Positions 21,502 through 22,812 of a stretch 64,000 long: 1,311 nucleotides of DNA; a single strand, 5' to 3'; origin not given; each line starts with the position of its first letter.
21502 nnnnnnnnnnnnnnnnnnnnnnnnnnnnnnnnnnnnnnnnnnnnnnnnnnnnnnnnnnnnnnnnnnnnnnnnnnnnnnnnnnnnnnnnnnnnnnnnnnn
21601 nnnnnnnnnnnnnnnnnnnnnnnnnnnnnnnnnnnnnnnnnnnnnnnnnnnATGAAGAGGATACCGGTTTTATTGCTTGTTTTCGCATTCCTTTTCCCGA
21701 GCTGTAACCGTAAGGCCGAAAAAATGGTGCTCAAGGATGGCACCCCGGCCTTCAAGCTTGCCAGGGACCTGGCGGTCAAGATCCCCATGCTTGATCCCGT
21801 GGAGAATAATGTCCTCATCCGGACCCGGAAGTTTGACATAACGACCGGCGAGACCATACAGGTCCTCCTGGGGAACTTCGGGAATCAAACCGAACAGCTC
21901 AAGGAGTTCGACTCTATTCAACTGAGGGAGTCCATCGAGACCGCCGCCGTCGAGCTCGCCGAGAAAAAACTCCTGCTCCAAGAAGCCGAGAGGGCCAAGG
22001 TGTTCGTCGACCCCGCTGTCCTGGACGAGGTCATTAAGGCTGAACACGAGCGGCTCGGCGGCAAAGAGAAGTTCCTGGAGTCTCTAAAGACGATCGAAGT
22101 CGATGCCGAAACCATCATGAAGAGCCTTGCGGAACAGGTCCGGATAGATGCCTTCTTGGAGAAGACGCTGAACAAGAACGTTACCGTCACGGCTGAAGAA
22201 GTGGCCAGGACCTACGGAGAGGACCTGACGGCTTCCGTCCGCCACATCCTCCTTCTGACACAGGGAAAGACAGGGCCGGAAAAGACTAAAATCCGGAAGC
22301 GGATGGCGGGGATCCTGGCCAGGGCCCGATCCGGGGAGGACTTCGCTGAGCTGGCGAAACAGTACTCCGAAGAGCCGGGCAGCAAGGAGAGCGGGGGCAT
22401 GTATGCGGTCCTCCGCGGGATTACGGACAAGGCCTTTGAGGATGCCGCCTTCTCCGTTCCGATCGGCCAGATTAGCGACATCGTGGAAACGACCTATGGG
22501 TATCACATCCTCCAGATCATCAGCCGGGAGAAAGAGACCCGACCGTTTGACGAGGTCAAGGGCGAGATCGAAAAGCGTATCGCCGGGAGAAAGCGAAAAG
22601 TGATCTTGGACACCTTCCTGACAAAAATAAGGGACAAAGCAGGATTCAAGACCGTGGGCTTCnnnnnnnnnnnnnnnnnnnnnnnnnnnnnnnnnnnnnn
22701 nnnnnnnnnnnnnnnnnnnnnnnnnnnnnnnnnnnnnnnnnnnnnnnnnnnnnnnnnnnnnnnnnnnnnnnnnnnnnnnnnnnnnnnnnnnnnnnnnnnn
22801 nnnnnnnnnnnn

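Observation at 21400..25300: Tandem paralogous parvulin lipoproteins with a duplicated 3' flank and a possible remnant 5' fragment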

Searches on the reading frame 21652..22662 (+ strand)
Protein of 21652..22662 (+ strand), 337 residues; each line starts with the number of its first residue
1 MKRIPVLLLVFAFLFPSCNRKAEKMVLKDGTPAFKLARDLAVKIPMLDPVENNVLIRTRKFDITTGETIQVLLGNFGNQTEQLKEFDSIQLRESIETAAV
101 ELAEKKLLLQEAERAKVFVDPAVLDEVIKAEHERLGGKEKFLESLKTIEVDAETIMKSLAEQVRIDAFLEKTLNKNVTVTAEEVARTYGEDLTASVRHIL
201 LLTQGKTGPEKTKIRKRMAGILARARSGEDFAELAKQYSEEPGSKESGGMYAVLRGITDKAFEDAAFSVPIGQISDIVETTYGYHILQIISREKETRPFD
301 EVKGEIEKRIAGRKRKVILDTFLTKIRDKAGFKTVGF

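Call 5: search_protein_families(library=pfam, proteins=[window:21652-22662:+])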
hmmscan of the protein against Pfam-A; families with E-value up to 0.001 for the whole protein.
window:21652-22662:+ (337 aa): 3 families
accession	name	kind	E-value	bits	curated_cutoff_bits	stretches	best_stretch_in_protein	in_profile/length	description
PF13616.12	Rotamase_3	-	3.2e-26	92.6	22.5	1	189-291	12-114/116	PPIC-type PPIASE domain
PF00639.27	Rotamase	-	1.3e-22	81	21.7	1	198-290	1-96/97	PPIC-type PPIASE domain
PF13145.12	Rotamase_2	-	2.2e-11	45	27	1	221-303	41-120/121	PPIC-type PPIASE domain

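Call 10: find_encoding_contigs(protein=window:21652-22662:+, flank=10000, max_places=6)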
Protein window:21652-22662:+ (337 aa): 3 contigs read that carry it; 3 places shown.
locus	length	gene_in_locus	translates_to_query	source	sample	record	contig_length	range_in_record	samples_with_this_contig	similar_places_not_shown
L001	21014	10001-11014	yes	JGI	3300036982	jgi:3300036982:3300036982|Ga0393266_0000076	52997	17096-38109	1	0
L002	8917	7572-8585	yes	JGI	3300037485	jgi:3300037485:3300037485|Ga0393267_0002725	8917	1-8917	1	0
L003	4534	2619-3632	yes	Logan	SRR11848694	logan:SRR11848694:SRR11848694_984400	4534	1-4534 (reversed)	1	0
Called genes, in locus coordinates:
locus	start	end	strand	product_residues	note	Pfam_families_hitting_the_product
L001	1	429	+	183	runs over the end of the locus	-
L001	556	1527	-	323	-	PF13623:SurA_N_2, PF13624:SurA_N_3, PF09312:SurA_N, PF13145:Rotamase_2, PF13616:Rotamase_3, PF00639:Rotamase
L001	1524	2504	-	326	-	PF13145:Rotamase_2, PF13616:Rotamase_3, PF00639:Rotamase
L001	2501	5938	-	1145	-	PF17757:UvrB_inter, PF02559:CarD_TRCF_RID, PF00270:DEAD, PF04851:ResIII (weak), PF00271:Helicase_C, PF22590:Cas3-like_C_2 (weak), PF03461:TRCF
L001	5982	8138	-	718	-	PF19313:DUF5916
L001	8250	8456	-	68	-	-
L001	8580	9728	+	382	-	PF07722:Peptidase_C26, PF00117:GATase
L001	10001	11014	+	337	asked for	PF13145:Rotamase_2, PF13616:Rotamase_3, PF00639:Rotamase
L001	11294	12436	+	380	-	PF01262:AlaDh_PNT_C (weak), PF02254:TrkA_N (weak), PF03435:Sacchrp_dh_NADP, PF03721:UDPG_MGDP_dh_N (faint), PF13460:NAD_binding_10 (weak), PF16653:Sacchrp_dh_C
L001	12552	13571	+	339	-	PF13145:Rotamase_2, PF13616:Rotamase_3, PF00639:Rotamase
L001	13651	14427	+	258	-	PF02673:BacA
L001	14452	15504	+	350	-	PF01875:Memo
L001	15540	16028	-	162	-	PF01467:CTP_transf_like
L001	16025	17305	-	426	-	PF00005:ABC_tran, PF14524:Wzt_C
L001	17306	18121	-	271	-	PF01061:ABC2_membrane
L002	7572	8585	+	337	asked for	PF13145:Rotamase_2, PF13616:Rotamase_3, PF00639:Rotamase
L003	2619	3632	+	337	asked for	PF13145:Rotamase_2, PF13616:Rotamase_3, PF00639:Rotamase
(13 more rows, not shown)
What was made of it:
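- Checked: The C26-ORF-par1(-SDH) arrangement is identical in three independent assemblies (call 10).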

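Call 23: search_protein_families(library=ncbifam, proteins=[window:21652-22662:+], max_evalue=1)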
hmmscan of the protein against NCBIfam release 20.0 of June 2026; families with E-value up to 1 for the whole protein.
window:21652-22662:+ (337 aa): 10 families
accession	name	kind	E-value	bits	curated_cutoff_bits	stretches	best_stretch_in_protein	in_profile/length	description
NF002824.0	PRK02998.1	subfamily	3.2e-28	98.9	360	1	123-312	73-242/283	peptidylprolyl isomerase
NF000809.0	PRK00059.1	equivalog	8.4e-26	91.1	303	1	74-333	66-329/336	peptidylprolyl isomerase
NF002846.0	PRK03095.1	equivalog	4.4e-20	72.3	361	1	145-316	92-245/287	peptidylprolyl isomerase PrsA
NF002827.0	PRK03002.1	equivalog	7.5e-19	67.8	343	1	122-311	75-243/285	peptidylprolyl isomerase PrsA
TIGR02933.1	nifM_nitrog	equivalog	5.6e-15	55.9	168.2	1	106-288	39-216/256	nitrogen fixation protein NifM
NF003356.0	PRK04405.1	subfamily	5.5e-12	45.4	339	1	138-312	88-255/299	peptidylprolyl isomerase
NF008038.0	PRK10770.1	equivalog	9.2e-12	44.5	394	1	195-296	286-387/431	peptidylprolyl isomerase SurA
NF011969.0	PRK15441.1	equivalog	7.9e-09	35.8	127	1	216-292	16-92/93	peptidylprolyl isomerase PpiC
NF008054.0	PRK10788.1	equivalog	2.4e-07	29.9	493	1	172-314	242-381/626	peptidylprolyl isomerase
NF002361.0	PRK01326.1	equivalog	0.001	18.2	428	1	227-316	171-265/336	peptidylprolyl isomerase PrsA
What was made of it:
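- Closest known: PrsA foldase lipoproteins of Firmicutes. Different: Scores are far below the NCBIfam PrsA cut-offs (72-93 bits against 343-361; call 23).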

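Call 62: search_solved_structures(query=window:21652-22662:+, max_evalue=0.001, show_alignments=2)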
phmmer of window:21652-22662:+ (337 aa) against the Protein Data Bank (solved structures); distinct sequences matched with E-value up to 0.001: 66 (the best 60 are shown).
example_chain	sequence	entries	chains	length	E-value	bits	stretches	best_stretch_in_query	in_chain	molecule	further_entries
6vj6_A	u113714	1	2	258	6.8e-21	78.4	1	123-312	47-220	Peptidylprolyl isomerase (PrsA)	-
6vj4_A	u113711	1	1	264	3.4e-14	56.4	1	161-312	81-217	Peptidylprolyl isomerase PrsA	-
1m5y_A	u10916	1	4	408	1.7e-13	54.2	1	196-294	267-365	Survival protein surA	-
9hg5_F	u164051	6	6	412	1.7e-13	54.1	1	195-294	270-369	Chaperone SurA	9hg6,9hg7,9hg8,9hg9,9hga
4wo7_A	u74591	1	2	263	2.2e-13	53.8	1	122-314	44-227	Foldase protein PrsA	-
8pz1_F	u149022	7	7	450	2.4e-13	53.6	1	196-294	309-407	Chaperone SurA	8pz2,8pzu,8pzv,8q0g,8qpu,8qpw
8qpv_F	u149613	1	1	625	7.9e-13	51.9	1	196-294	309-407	Chaperone SurA,Outer membrane protein X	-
8qp5_P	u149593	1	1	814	1.6e-12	50.9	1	196-293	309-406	Chaperone SurA,Serine protease EspP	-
2m08_A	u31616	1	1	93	1.9e-11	47.4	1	219-288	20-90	PpiC-type peptidyl-prolyl cis-trans isomerase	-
6xd8_A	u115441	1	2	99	3e-11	46.7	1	226-291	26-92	Foldase protein PrsA 1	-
5htf_A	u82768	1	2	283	7.2e-11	45.5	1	115-296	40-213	Foldase protein PrsA 1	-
3rfw_A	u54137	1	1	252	1.1e-10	44.9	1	164-317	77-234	Cell-binding factor 2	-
2jzv_A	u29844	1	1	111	3.9e-10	43.1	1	197-288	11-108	Foldase protein prsA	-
2m1i_A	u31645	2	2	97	6e-10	42.5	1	219-288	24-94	Parvulin-like peptidyl-prolyl isomerase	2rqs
1zk6_A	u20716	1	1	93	6.1e-10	42.5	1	220-288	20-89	Foldase protein prsA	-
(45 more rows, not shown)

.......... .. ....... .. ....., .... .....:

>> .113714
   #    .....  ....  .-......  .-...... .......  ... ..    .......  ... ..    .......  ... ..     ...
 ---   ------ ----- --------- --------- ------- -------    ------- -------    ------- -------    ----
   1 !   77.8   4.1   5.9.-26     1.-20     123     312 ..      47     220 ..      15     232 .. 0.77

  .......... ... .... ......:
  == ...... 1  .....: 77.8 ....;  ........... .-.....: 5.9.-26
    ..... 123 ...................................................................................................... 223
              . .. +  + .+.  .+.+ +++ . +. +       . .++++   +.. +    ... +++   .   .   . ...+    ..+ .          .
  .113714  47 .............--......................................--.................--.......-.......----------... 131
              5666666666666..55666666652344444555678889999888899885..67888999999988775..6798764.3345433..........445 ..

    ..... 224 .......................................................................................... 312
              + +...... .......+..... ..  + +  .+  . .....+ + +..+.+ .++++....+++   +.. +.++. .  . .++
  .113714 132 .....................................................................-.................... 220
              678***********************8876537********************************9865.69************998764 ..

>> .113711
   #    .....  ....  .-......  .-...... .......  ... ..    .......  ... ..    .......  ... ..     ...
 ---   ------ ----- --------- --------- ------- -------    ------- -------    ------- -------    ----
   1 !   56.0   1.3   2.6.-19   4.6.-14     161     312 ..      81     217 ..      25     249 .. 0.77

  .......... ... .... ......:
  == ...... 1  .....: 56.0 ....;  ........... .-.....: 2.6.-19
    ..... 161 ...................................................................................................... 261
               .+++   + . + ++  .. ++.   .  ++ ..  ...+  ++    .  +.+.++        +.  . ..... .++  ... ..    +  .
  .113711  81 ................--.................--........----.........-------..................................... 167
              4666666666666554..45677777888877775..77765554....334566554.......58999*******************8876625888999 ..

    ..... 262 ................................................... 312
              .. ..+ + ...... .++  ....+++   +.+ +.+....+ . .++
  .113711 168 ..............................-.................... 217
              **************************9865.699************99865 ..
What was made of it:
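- The best sequence match is PrsA 6VJ6, E=7e-21 (call 62).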

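Call 84: predict_structure(alignment_id=A6)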
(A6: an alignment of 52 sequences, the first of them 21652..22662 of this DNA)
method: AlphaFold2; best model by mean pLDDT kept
length: 337 residues; sequences in the alignment: 52
mean_pLDDT: 85.5   pTM: 0.67
mean pLDDT of the five models: 85.5, 83.8, 83.4, 83.2, 83.1
residues with pLDDT >= 90: 184; 70-90: 126; 50-70: 4; < 50: 23
segments of 3 or more residues with pLDDT < 50: 1-23
pLDDT, mean of each block of 10 residues (from residue 1): 29 28 68 91 92 92 91 78 85 90 94 92 91 86 78 84 93 83 90 94 84 96 97 96 88 83 94 96 95 92 90 88 94 82
secondary structure, 60 per line:
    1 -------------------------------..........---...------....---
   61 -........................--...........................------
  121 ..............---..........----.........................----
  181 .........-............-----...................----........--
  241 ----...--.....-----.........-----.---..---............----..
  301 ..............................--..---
elements in order: H32-41 E54-57 E62-64 H65-85 H88-114 H121-134 H138-147 H152-176 H181-189 E191-202 H208-226 H231-238 E250-254 H260-268 E283-294 H299-330
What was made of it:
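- On PrsA (NCBIfam equivalogs NF002846, NF002827): AlphaFold2 model with pLDDT 85.5 (call 84).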

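Call 86: fold_search(model_id=the predicted structure, library=pdb)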
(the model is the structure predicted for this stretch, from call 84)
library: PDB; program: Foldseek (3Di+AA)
matches with E <= 10: 167; with E <= 0.001: 92
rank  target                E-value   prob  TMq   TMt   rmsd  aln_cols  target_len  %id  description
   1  9hg5_F                2.0e-12  1.00  0.44  0.48  12.6       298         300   17  BAM-SurA complex in the swing-in state with full length BamC resolved (released 2025-04-16)
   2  6vj6_A                4.0e-12  1.00  0.34  0.43  13.7       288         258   25  2.55 Angstrom Resolution Crystal Structure of Peptidylprolyl Isomerase (PrsA) from Bacillus cereus (released 2020-02-05)
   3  6vj4                  4.9e-12  1.00  0.44  0.63   5.7       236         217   26  1.70 Angstrom Resolution Crystal Structure of Peptidylprolyl Isomerase (PrsA) from Bacillus anthracis (released 2020-02-05)
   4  9hg7_F                1.2e-11  1.00  0.47  0.52   8.9       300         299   16  BAM-SurA complex in the swing-out state (released 2025-04-16)
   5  1m5y_A                2.3e-11  1.00  0.39  0.35  23.4       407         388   13  Crystallographic Structure of SurA, a Molecular Chaperone that Facilitates Outer Membrane Porin Folding (released 2002-11-08)
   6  1m5y_B                2.3e-11  1.00  0.36  0.33  23.6       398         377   14  Crystallographic Structure of SurA, a Molecular Chaperone that Facilitates Outer Membrane Porin Folding (released 2002-11-08)
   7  1m5y_C                2.6e-11  1.00  0.37  0.34  23.2       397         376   13  Crystallographic Structure of SurA, a Molecular Chaperone that Facilitates Outer Membrane Porin Folding (released 2002-11-08)
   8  4wo7_B                3.9e-11  1.00  0.26  0.33  15.6       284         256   23  Crystal Structure of PrsA from Bacillus subtilis (released 2014-12-24)
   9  5htf_A                4.1e-11  1.00  0.33  0.42  12.6       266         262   21  Crystal Structure of PrsA1 from Listeria monocytogenes (released 2016-04-06)
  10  1m5y_D                4.6e-11  1.00  0.39  0.34  23.3       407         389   13  Crystallographic Structure of SurA, a Molecular Chaperone that Facilitates Outer Membrane Porin Folding (released 2002-11-08)
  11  5tvl_D                4.9e-11  1.00  0.36  0.43  13.6       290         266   19  Crystal structure of foldase protein PrsA from Streptococcus pneumoniae str. Canada MDR_19A (released 2016-11-23)
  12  2pv3_A                6.4e-11  1.00  0.45  0.51   8.3       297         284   16  Crystallographic Structure of SurA fragment lacking the second peptidyl-prolyl isomerase domain complexed with peptide (released 2007-10-02)
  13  9hga_F                7.1e-11  1.00  0.48  0.52   8.5       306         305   16  BAM-SurA-darobactin complex in the swing-out state (released 2025-04-16)
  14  4wo7_A                7.1e-11  1.00  0.26  0.32  16.0       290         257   22  Crystal Structure of PrsA from Bacillus subtilis (released 2014-12-24)
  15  5tvl_C                2.1e-10  1.00  0.39  0.47  12.5       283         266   19  Crystal structure of foldase protein PrsA from Streptococcus pneumoniae str. Canada MDR_19A (released 2016-11-23)
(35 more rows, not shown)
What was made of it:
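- On PrsA (NCBIfam equivalogs NF002846, NF002827): Foldseek hits PrsA 6VJ6, 6VJ4, 4WO7, 5HTF and 5TVL at E 4e-12 to 2e-10, with probability 1.00 (call 86).
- Closest known: PrsA foldase lipoproteins of Firmicutes. Same: Same architecture: lipoprotein signal, helical N-domain, one parvulin domain, C-terminal helix (calls 84, 86).
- Closest known: SurA and the small SurA-like chaperones PEB4/Cj1289. Same: Foldseek places SurA (9HG5, 1M5Y, 2PV3) and PEB4/HP0175 among the top hits (call 86).
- The model has pLDDT 85.5, and the top Foldseek hits are SurA, PrsA and PEB4 (calls 84, 86).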

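Call 87: find_homologous_proteins(query=window:21652-22662:+, max_evalue=1e-60)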
Query window:21652-22662:+ (337 aa): 760 proteins with E <= 1e-60 among 8000 candidates; the best 120 are listed.
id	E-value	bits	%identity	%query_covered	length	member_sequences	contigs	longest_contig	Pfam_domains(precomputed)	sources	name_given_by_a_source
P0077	1.8e-209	712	100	100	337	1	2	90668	PF13145.13,PF00639.28,PF13616.13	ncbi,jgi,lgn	jgi:parvulin-like peptidyl-prolyl isomerase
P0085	1.0e-198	677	95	100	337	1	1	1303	PF13145.13,PF00639.28,PF13616.13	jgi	jgi:parvulin-like peptidyl-prolyl isomerase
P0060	5.1e-164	563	77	100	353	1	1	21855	PF13145.13,PF00639.28,PF13616.13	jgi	jgi:foldase protein PrsA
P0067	9.9e-156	536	74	100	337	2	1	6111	PF13145.13,PF00639.28,PF13616.13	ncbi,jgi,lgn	-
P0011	1.3e-117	411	59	100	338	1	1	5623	PF13145.13,PF00639.28,PF13616.13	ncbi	-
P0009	1.8e-117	410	58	94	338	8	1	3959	PF13145.13,PF00639.28,PF13616.13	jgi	-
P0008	4.5e-115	403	57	100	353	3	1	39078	PF13145.13,PF00639.28,PF13616.13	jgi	jgi:parvulin-like peptidyl-prolyl isomerase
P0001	6.1e-115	402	57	100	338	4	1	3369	PF13145.13,PF00639.28,PF13616.13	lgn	-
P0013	9.8e-115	401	57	100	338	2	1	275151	PF13145.13,PF00639.28,PF13624.12,PF13616.13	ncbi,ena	-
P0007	9.9e-115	401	57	100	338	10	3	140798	PF13145.13,PF00639.28,PF13616.13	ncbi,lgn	-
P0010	2.3e-114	400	57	100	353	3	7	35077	PF13145.13,PF00639.28,PF13616.13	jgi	jgi:foldase protein PrsA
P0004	3.0e-114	400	57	100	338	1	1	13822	PF13145.13,PF00639.28,PF13616.13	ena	-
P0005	4.5e-114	399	56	94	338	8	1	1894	PF13145.13,PF00639.28,PF13616.13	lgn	-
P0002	4.7e-114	399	57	100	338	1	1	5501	PF13145.13,PF00639.28,PF13616.13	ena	-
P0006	1.0e-113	398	56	100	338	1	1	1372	PF13145.13,PF00639.28,PF13616.13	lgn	-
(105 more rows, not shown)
